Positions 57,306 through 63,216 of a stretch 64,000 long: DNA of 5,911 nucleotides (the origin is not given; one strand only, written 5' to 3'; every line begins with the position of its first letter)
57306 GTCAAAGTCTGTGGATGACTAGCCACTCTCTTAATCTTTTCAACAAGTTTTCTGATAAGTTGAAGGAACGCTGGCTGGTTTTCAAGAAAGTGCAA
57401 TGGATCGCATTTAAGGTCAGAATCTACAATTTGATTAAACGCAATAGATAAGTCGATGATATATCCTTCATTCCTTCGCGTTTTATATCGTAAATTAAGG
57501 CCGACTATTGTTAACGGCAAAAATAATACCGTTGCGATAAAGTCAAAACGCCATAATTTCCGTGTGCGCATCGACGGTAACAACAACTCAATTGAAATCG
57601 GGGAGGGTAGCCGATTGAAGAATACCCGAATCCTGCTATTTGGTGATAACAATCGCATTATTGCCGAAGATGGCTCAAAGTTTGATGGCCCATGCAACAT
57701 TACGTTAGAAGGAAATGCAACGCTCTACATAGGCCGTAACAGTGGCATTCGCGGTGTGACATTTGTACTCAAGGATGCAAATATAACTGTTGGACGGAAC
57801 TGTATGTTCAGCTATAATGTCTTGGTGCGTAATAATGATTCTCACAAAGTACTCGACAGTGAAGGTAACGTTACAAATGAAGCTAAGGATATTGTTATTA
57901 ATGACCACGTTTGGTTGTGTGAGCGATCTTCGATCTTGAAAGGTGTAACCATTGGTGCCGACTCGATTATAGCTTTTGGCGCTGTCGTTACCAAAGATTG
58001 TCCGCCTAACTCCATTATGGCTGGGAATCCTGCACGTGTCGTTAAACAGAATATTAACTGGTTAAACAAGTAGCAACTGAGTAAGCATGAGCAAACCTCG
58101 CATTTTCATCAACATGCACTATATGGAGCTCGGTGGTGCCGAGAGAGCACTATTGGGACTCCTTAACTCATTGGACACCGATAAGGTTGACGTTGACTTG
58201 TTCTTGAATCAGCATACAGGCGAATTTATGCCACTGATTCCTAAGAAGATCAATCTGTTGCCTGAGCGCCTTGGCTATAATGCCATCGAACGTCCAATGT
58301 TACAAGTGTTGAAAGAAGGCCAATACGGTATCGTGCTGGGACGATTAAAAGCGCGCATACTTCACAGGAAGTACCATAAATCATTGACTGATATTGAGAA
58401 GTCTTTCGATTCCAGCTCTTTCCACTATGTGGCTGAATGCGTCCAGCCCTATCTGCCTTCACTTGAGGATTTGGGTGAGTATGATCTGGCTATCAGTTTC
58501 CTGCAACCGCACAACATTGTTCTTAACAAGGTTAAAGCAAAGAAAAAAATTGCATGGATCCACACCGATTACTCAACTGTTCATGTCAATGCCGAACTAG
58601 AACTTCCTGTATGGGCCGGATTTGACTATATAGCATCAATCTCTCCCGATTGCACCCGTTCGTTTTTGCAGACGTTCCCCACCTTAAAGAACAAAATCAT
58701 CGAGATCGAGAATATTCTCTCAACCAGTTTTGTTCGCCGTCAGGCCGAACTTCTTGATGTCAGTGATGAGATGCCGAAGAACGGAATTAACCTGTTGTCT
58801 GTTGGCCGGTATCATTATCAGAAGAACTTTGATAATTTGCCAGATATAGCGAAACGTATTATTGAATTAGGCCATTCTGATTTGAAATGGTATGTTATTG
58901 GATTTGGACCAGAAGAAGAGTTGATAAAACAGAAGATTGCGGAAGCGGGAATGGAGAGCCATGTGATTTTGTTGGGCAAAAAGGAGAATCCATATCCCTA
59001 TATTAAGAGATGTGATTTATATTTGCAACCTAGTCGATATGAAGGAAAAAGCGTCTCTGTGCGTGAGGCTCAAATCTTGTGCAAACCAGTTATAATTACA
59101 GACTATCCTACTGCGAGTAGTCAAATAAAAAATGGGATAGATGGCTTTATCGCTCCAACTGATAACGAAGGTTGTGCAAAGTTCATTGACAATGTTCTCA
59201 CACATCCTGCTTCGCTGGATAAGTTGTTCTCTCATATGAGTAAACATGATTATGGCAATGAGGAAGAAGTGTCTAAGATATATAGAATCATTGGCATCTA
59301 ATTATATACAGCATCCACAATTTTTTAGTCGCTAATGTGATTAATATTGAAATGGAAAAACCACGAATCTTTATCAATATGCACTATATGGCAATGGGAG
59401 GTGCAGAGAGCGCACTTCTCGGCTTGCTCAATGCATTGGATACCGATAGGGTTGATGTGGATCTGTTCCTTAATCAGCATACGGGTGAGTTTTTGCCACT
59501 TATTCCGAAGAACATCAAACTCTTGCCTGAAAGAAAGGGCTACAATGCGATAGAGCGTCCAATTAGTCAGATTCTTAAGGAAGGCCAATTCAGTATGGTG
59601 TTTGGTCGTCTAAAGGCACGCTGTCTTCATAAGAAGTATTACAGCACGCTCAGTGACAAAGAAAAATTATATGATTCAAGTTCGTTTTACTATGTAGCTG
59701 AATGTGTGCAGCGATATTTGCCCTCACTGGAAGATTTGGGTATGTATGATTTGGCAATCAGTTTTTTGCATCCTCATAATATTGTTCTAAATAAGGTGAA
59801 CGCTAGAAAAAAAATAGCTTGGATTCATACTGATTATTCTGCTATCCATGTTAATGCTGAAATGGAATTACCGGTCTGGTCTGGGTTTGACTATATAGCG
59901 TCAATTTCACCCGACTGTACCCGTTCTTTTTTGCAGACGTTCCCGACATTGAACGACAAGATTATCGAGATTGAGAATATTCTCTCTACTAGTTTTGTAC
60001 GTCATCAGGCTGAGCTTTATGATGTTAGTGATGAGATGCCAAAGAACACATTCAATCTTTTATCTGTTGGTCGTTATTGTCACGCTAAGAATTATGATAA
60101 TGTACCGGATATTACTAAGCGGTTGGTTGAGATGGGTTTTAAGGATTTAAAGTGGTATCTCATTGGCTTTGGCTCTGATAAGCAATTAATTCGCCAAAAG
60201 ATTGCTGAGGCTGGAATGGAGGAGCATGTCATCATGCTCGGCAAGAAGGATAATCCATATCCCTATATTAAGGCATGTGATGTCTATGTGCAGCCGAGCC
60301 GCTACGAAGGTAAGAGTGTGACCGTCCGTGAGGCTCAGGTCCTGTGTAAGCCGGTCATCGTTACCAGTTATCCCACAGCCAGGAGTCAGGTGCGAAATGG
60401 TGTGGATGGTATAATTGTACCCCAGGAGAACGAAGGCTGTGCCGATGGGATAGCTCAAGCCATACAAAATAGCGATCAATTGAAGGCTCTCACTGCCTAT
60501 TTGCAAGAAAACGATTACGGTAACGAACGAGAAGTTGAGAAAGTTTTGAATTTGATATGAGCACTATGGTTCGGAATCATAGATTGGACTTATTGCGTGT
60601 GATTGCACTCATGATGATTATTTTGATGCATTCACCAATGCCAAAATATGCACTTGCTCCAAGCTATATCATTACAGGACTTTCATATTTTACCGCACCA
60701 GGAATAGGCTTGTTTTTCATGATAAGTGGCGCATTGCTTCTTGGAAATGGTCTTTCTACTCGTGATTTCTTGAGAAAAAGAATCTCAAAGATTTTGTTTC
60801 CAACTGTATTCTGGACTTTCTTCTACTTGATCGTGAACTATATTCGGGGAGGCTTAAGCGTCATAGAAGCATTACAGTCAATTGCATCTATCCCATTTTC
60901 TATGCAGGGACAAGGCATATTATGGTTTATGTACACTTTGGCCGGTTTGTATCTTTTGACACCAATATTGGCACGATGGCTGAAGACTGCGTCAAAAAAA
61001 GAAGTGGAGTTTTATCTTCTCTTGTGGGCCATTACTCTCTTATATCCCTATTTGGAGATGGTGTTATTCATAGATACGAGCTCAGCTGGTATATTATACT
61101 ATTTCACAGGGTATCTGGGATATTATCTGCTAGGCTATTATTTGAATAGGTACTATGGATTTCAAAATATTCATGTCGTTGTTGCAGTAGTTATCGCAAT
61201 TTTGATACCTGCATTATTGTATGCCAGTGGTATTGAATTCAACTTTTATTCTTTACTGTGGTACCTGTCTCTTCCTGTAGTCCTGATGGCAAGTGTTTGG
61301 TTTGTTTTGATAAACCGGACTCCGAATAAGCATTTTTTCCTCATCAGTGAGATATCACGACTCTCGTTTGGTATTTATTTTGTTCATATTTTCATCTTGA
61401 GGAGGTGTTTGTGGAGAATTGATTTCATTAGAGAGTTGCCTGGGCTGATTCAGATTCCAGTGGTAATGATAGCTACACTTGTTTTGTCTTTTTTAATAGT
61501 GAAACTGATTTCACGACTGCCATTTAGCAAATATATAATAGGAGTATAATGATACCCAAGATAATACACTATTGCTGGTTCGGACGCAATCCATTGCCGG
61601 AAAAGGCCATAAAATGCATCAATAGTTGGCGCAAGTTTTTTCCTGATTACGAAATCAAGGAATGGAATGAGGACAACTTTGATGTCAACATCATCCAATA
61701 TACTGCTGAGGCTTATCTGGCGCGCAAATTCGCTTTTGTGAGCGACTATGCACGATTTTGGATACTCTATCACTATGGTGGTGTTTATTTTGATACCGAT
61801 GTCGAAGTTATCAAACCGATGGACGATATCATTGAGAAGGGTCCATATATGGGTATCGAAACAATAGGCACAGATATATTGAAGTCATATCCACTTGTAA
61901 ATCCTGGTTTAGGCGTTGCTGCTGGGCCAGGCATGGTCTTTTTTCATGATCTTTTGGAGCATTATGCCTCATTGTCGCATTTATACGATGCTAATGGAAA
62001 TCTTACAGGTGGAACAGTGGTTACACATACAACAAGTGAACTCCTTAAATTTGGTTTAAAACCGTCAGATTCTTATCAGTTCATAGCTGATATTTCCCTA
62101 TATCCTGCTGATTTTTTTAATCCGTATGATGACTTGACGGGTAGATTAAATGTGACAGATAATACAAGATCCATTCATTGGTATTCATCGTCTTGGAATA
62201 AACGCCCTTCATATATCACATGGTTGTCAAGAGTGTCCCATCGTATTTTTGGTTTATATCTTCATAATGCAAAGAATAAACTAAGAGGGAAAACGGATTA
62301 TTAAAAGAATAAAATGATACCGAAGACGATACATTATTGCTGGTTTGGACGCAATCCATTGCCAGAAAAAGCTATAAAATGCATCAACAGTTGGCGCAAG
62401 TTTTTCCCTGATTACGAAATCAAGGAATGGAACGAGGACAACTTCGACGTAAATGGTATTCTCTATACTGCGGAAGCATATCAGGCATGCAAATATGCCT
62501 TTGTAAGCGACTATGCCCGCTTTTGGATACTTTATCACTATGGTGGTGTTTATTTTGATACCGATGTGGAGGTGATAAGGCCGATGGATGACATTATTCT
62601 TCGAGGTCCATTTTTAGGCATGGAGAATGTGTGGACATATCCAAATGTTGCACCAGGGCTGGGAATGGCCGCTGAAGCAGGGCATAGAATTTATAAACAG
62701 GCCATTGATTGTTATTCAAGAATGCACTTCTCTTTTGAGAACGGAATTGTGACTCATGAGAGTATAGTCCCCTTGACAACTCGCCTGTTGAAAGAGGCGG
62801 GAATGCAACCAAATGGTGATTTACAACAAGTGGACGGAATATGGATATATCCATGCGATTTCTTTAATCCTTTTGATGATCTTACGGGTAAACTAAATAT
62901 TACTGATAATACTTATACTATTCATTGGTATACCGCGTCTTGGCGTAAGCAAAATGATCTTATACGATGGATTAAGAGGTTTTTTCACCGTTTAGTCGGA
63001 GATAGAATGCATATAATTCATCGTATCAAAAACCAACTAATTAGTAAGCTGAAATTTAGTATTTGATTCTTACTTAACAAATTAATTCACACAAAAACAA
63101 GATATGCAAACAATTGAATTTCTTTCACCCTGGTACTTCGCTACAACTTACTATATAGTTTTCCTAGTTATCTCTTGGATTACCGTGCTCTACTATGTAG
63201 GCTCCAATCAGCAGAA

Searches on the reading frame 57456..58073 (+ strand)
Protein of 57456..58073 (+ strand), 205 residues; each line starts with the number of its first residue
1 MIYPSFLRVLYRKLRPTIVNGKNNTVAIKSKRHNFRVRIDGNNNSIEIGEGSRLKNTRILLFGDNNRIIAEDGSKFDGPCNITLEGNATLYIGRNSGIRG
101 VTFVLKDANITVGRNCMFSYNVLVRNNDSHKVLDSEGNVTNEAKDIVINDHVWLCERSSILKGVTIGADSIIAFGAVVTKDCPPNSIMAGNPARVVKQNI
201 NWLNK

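Call 6: search_protein_families(library=pfam, proteins=[window:57456-58073:+], max_evalue=0.001)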
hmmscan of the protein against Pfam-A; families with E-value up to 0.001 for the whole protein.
window:57456-58073:+ (205 aa): 2 families
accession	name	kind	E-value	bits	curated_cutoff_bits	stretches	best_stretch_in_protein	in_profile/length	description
PF00132.30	Hexapep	-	2e-09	37.2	27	1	145-180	1-36/36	Bacterial transferase hexapeptide (six repeats)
PF11259.13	DUF3060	-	0.0005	20.2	23.1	0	19-74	1-49/58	Protein of unknown function (DUF3060)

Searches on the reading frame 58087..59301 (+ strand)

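Call 6: search_protein_families(library=pfam, proteins=[window:58087-59301:+], max_evalue=0.001)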
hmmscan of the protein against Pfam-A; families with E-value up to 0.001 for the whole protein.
window:58087-59301:+ (404 aa): 2 families
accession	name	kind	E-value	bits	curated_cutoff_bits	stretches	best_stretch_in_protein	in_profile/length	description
PF00534.26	Glycos_transf_1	-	2.9e-23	82.7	26.4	1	230-375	12-160/172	Glycosyl transferases group 1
PF13692.12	Glyco_trans_1_4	-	3.4e-20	73.2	27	1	235-371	3-140/142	Glycosyl transferases group 1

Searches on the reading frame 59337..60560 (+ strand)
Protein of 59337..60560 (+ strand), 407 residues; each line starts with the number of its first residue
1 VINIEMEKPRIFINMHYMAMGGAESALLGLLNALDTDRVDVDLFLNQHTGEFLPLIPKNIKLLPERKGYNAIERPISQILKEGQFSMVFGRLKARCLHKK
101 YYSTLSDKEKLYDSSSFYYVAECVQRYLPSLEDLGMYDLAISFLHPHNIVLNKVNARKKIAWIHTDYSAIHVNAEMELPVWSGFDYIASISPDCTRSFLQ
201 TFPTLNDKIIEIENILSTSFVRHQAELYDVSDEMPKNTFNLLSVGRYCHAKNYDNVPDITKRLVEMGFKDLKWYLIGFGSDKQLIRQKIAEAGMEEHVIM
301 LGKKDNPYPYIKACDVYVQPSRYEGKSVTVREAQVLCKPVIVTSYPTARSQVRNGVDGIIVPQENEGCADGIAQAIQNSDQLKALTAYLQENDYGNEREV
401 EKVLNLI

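Call 6: search_protein_families(library=pfam, proteins=[window:59337-60560:+], max_evalue=0.001)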
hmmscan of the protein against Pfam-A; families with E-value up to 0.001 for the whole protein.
window:59337-60560:+ (407 aa): 2 families
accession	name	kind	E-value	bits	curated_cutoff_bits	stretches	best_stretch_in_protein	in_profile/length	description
PF00534.26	Glycos_transf_1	-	5.2e-25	88.4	26.4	1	235-388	12-168/172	Glycosyl transferases group 1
PF13692.12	Glyco_trans_1_4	-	2.9e-20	73.4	27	1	240-378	3-142/142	Glycosyl transferases group 1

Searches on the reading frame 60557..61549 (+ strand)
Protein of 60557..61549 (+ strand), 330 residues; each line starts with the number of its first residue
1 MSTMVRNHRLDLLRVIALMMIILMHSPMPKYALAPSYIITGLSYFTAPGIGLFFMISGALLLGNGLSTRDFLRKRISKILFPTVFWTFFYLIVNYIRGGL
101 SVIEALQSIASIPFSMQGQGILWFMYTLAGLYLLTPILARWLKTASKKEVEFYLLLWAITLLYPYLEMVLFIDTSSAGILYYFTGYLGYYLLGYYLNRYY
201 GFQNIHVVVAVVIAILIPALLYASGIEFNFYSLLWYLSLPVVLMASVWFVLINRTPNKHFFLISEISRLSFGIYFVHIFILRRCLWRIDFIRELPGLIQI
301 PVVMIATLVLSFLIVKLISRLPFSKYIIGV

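Call 6: search_protein_families(library=pfam, proteins=[window:60557-61549:+], max_evalue=0.001)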
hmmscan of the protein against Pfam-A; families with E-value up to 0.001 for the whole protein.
window:60557-61549:+ (330 aa): 1 family
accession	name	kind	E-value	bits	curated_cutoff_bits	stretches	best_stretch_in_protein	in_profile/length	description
PF01757.29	Acyl_transf_3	-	2.2e-36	126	31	1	7-315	1-325/326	Acyltransferase domain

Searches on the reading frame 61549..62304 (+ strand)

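Call 6: search_protein_families(library=pfam, proteins=[window:61549-62304:+], max_evalue=0.001)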
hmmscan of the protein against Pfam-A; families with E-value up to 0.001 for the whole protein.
window:61549-62304:+ (251 aa): 3 families
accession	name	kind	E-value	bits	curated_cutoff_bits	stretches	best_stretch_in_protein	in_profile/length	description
PF04488.21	Gly_transf_sug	-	6.6e-18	65.6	23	1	17-96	1-88/93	Glycosyltransferase sugar-binding region containing DXD motif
PF05704.18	Caps_synth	-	7.9e-10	39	24.5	1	3-101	47-150/278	Capsular polysaccharide synthesis protein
PF12919.13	TcdA_TcdB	-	6.4e-06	26.1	23.6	0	51-85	160-194/382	TcdA/TcdB catalytic glycosyltransferase domain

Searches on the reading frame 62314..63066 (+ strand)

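Call 6: search_protein_families(library=pfam, proteins=[window:62314-63066:+], max_evalue=0.001)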
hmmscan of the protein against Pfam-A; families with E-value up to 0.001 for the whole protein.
window:62314-63066:+ (250 aa): 3 families
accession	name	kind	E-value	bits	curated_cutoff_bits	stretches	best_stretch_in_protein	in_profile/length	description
PF04488.21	Gly_transf_sug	-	6e-18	65.8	23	1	17-96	1-88/93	Glycosyltransferase sugar-binding region containing DXD motif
PF05704.18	Caps_synth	-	2.9e-10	40.4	24.5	1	3-101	47-150/278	Capsular polysaccharide synthesis protein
PF12919.13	TcdA_TcdB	-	2.1e-06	27.7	23.6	0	51-85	160-194/382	TcdA/TcdB catalytic glycosyltransferase domain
